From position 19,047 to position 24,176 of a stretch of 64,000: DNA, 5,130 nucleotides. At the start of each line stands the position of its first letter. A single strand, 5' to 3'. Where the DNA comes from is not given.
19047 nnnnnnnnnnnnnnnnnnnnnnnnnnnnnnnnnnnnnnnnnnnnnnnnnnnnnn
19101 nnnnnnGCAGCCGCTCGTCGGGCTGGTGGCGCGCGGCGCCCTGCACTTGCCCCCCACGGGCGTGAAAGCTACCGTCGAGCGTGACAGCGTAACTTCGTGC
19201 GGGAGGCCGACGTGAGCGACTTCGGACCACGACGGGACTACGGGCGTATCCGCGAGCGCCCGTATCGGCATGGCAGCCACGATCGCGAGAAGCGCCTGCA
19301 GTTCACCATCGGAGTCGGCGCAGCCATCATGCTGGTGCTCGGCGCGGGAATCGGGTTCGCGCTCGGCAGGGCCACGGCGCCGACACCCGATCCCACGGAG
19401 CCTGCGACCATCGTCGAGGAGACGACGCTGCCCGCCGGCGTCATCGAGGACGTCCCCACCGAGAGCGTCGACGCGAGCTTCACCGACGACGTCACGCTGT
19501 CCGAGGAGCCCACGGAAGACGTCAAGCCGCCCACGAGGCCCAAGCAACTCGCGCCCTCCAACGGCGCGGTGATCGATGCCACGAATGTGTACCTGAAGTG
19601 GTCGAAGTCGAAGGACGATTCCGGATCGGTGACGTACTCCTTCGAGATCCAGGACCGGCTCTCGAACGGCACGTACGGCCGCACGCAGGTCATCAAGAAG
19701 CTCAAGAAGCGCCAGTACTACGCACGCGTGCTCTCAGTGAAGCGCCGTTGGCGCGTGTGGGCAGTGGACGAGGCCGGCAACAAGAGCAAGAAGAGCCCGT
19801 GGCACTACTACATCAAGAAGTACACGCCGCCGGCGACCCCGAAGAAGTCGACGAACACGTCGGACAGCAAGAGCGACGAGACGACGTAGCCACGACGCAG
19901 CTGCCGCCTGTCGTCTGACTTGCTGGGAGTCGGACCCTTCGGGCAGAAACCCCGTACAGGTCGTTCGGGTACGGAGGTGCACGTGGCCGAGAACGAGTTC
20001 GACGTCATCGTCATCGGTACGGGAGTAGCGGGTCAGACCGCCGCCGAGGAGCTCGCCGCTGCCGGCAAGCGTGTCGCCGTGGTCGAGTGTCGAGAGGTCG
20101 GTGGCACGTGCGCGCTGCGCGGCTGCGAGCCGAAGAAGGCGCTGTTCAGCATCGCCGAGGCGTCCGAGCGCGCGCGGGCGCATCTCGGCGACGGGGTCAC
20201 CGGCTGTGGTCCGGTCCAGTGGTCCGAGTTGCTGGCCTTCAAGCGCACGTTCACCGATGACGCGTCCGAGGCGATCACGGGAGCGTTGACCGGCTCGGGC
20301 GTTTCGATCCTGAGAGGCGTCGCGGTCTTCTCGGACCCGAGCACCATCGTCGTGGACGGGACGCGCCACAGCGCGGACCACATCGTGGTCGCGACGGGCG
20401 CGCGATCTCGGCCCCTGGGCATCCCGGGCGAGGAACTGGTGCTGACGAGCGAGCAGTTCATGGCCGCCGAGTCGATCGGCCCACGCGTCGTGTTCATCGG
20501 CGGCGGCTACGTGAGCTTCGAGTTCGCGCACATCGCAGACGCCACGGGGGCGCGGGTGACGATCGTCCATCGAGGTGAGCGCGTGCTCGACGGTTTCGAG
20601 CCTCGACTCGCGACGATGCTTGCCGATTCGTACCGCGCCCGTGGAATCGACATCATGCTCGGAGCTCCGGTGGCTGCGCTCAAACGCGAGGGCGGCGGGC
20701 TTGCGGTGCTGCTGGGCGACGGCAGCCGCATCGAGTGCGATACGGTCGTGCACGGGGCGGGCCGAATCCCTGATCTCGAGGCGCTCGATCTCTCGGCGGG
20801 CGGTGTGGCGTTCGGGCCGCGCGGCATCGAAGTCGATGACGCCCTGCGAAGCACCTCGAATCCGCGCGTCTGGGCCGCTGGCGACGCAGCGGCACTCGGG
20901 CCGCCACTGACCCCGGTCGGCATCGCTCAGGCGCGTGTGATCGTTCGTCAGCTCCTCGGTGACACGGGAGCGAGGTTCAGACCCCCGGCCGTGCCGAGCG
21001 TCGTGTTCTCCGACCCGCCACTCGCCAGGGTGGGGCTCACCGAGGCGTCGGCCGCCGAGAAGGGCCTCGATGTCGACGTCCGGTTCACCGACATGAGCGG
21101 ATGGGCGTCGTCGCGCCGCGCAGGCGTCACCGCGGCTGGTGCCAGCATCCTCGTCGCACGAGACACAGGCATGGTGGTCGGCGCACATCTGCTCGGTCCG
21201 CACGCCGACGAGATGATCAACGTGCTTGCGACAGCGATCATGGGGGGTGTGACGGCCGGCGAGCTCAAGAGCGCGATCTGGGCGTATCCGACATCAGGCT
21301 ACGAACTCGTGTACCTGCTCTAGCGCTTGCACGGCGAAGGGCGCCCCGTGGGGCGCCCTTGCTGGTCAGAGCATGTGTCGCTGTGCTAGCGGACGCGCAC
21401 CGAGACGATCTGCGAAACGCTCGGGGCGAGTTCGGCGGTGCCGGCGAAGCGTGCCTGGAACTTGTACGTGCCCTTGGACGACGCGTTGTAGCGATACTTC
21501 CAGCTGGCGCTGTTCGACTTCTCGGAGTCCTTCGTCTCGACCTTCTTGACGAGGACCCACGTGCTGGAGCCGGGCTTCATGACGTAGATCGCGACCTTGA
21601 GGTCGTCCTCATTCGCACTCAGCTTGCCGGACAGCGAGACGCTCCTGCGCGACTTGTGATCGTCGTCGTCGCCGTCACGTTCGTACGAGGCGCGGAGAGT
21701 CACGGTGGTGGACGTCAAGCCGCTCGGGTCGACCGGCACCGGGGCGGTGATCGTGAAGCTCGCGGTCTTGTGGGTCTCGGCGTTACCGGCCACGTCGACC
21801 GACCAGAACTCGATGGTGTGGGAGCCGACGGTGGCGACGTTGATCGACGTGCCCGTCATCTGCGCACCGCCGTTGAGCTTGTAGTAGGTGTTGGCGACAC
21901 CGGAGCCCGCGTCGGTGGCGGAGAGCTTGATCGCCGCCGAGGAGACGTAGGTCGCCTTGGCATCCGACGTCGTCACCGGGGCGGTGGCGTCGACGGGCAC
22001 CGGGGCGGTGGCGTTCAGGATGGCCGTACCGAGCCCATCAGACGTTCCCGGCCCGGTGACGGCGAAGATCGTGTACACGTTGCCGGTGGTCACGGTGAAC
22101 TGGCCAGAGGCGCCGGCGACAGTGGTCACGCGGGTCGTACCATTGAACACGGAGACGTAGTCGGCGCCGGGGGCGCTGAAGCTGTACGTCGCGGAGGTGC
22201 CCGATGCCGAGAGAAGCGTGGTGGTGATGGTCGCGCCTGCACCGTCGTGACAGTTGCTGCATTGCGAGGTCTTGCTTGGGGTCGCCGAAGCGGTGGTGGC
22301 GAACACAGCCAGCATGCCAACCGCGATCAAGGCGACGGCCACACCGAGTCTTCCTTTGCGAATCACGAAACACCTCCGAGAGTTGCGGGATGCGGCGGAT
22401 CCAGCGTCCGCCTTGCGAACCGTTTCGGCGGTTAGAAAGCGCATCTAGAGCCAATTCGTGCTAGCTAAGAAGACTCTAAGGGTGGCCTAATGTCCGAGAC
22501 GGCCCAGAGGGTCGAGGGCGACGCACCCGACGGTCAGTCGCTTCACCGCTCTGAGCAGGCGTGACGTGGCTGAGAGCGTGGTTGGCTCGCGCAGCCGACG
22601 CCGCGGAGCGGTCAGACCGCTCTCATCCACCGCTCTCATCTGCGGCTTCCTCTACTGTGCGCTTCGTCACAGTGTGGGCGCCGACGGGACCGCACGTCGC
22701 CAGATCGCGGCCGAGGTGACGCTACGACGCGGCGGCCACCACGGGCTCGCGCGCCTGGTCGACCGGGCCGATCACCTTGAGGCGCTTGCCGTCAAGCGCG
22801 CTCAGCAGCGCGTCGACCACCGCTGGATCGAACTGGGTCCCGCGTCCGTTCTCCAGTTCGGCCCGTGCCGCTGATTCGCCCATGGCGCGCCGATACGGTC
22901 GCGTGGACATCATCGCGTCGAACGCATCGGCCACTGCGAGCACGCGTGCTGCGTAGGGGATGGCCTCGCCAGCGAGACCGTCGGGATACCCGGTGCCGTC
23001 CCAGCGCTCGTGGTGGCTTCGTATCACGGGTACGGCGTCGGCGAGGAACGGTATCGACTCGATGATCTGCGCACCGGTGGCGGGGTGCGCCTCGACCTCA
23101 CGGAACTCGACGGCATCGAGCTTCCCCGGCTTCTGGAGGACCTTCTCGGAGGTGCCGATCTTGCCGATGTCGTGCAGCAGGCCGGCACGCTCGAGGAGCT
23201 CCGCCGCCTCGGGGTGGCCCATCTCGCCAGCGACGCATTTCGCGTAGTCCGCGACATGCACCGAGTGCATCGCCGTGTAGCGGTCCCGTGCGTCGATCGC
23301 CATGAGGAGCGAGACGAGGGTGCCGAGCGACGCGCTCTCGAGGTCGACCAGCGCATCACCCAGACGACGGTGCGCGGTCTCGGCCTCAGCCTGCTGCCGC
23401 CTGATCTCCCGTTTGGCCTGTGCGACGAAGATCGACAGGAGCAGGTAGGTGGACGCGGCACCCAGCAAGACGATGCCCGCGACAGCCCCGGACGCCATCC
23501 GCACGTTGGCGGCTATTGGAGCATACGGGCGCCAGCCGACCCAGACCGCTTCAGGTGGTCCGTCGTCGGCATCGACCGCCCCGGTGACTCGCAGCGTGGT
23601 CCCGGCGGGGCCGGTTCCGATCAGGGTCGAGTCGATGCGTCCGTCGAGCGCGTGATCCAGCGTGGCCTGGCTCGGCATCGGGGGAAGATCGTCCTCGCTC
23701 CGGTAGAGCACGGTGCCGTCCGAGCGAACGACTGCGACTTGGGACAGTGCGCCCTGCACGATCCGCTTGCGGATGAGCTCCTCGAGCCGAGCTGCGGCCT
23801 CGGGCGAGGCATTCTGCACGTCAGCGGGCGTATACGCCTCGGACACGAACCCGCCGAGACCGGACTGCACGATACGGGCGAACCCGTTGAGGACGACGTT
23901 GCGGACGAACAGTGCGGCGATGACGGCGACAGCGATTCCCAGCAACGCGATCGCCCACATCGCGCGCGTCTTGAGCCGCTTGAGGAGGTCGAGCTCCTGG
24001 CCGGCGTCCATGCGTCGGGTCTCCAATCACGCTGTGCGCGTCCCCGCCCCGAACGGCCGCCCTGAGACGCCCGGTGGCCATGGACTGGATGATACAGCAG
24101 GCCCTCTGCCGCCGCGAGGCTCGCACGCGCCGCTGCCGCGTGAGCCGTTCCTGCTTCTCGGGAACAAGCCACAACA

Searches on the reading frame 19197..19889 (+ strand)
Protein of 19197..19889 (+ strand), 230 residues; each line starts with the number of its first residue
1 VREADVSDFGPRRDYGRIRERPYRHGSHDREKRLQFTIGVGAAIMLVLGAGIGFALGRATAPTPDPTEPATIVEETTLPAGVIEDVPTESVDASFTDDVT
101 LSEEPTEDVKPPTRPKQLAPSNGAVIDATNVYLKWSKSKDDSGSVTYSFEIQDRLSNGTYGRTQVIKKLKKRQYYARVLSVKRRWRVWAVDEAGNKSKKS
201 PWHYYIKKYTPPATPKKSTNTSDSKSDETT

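Call 4: search_protein_families(library=pfam, proteins=[window:19197-19889:+], max_evalue=0.1)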
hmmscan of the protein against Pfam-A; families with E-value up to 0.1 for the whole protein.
window:19197-19889:+ (230 aa): 2 families
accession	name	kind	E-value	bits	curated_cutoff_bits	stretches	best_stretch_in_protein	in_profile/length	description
PF07489.16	Tir_receptor_C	-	0.0003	21.3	25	1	28-157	16-149/221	Translocated intimin receptor (Tir) C-terminus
PF22508.2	InlJ_IG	-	0.0088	16.6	26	1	118-153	34-69/81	Internalin J, Immunoglobulin-like domain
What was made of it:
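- Checked: The 'FN3-like' label for 19197-19889 did not reach any Pfam threshold (call 4).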

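Call 5: search_protein_families(library=ncbifam, proteins=[window:19197-19889:+], max_evalue=0.1)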
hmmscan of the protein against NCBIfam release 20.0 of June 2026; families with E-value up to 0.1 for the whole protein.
window:19197-19889:+ (230 aa): 2 families
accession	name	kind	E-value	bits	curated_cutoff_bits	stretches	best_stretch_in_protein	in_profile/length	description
NF033637.1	transloc_TIR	equivalog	0.00041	19.6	500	1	25-156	341-478/552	type III secretion system LEE translocated intimin receptor Tir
TIGR00030.1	S21p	equivalog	0.064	13.1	28.95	0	161-184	23-46/58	30S ribosomal protein S21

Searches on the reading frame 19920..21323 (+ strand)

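Call 4: search_protein_families(library=pfam, proteins=[window:19920-21323:+], max_evalue=0.1)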
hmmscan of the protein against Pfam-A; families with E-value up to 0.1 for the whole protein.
window:19920-21323:+ (467 aa): 22 families
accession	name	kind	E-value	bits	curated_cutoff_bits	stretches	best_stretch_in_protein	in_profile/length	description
PF07992.20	Pyr_redox_2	-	6.9e-59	200.1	26.1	1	27-338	1-291/291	Pyridine nucleotide-disulphide oxidoreductase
PF02852.28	Pyr_redox_dim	-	6.1e-22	78.4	25.3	1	358-460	1-103/110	Pyridine nucleotide-disulphide oxidoreductase, dimerisation domain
PF00070.33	Pyr_redox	-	4.6e-20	72.3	22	1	189-260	1-72/82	Pyridine nucleotide-disulphide oxidoreductase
PF13738.12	Pyr_redox_3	-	2.8e-11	43.6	30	1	147-321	120-305/305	Pyridine nucleotide-disulphide oxidoreductase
PF01266.30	DAO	-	1.7e-09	38.2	27.9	1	28-63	1-38/353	FAD dependent oxidoreductase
PF00890.30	FAD_binding_2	-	1.2e-07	31.8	20.4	1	28-260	1-174/414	FAD binding domain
PF03486.20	HI0933_like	-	2.8e-06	27.4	50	1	28-58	2-32/244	HI0933-like protein Rossmann domain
PF01262.27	AlaDh_PNT_C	-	1.1e-05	25.5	23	1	27-58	29-60/214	Alanine dehydrogenase/PNT, C-terminal domain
PF01494.25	FAD_binding_3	-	1.7e-05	24.6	22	1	27-58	2-33/349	FAD binding domain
PF01593.30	Amino_oxidase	-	7.3e-05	22.7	19.8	1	224-277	201-251/443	Flavin containing amine oxidoreductase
PF12831.13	FAD_oxidored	-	0.00071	19.4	27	1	28-68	1-42/416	FAD dependent oxidoreductase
PF01946.23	Thi4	-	0.0015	18.2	26.2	1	25-63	16-56/235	Thi4 family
PF13450.12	NAD_binding_8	-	0.0016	19.2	21.9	1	31-64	1-35/68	NAD(P)-binding Rossmann-like domain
PF01134.28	GIDA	-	0.0017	17.9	22.1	1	28-74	1-45/391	Glucose inhibited division protein A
PF13241.12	NAD_binding_7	-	0.0024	18.9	22.1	0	27-56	8-37/104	Putative NAD(P)-binding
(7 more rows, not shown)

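Call 5: search_protein_families(library=ncbifam, proteins=[window:19920-21323:+], max_evalue=0.1)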
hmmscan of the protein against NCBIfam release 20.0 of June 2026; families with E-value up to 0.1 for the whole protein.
window:19920-21323:+ (467 aa): 157 families (the best 25 are shown)
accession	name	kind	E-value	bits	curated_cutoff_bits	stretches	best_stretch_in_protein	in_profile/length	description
NF004776.0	PRK06116.1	equivalog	6.1e-86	289.2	480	1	25-465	3-448/450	glutathione-disulfide reductase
TIGR01350.1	lipoamide_DH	equivalog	5.7e-79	266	408.8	1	26-459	1-443/461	dihydrolipoyl dehydrogenase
TIGR02053.1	MerA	equivalog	2.2e-78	264.3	454.45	1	27-460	1-443/465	mercury(II) reductase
TIGR01424.1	gluta_reduc_2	equivalog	7.1e-75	252.3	606.05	1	26-465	2-444/446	glutathione-disulfide reductase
TIGR01421.1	gluta_reduc_1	equivalog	2.6e-70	237.9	556.15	1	26-465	2-448/450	glutathione-disulfide reductase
NF004991.0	PRK06370.1-3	subfamily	3.9e-68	230.2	620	1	24-460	33-477/509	FAD-containing oxidoreductase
NF004992.0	PRK06370.1-4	equivalog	8.5e-68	228.8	629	1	25-459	3-444/459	FAD-containing oxidoreductase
NF005884.0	PRK07846.1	equivalog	1.8e-64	218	501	1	25-458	2-439/454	mycothione reductase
TIGR03452.1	mycothione_red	equivalog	5.2e-62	210.2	635.65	1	26-457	2-439/452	mycothione reductase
NF004943.0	PRK06292.2-1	equivalog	2.7e-60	204.4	432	1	25-459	2-444/456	dihydrolipoyl dehydrogenase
NF003585.0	PRK05249.1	equivalog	3.6e-56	190.7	465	1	24-458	4-445/464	Si-specific NAD(P)(+) transhydrogenase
NF005883.0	PRK07845.1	equivalog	2.1e-55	188.6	479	1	28-458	4-447/466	NAD(P)H-quinone dehydrogenase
NF005572.0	PRK07251.1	equivalog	3.5e-54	184.2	537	1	26-459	3-428/438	FAD-containing oxidoreductase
NF004990.0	PRK06370.1-1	equivalog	1.6e-52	178.8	842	1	25-460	3-445/459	FAD-containing oxidoreductase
NF040477.1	chlor_oxi_RclA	equivalog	1.2e-51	175.8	740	1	25-459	2-429/441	reactive chlorine resistance oxidoreductase RclA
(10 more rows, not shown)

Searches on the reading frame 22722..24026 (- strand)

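Call 4: search_protein_families(library=pfam, proteins=[window:22722-24026:-], max_evalue=0.1)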
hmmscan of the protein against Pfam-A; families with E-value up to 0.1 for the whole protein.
window:22722-24026:- (434 aa): 4 families
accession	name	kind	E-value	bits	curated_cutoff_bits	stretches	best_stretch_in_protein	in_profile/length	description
PF13487.12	HD_5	-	2.3e-36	125.5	27.2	1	243-403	6-170/170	HD domain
PF01966.28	HD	-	4.6e-22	78.9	22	1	252-372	2-116/116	HD domain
PF08668.18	HDOD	-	8.9e-06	25.8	22.9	1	251-303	95-146/196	HDOD domain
PF02706.20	Wzz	-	0.012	16.3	25.5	0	232-298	23-85/91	Chain length determinant protein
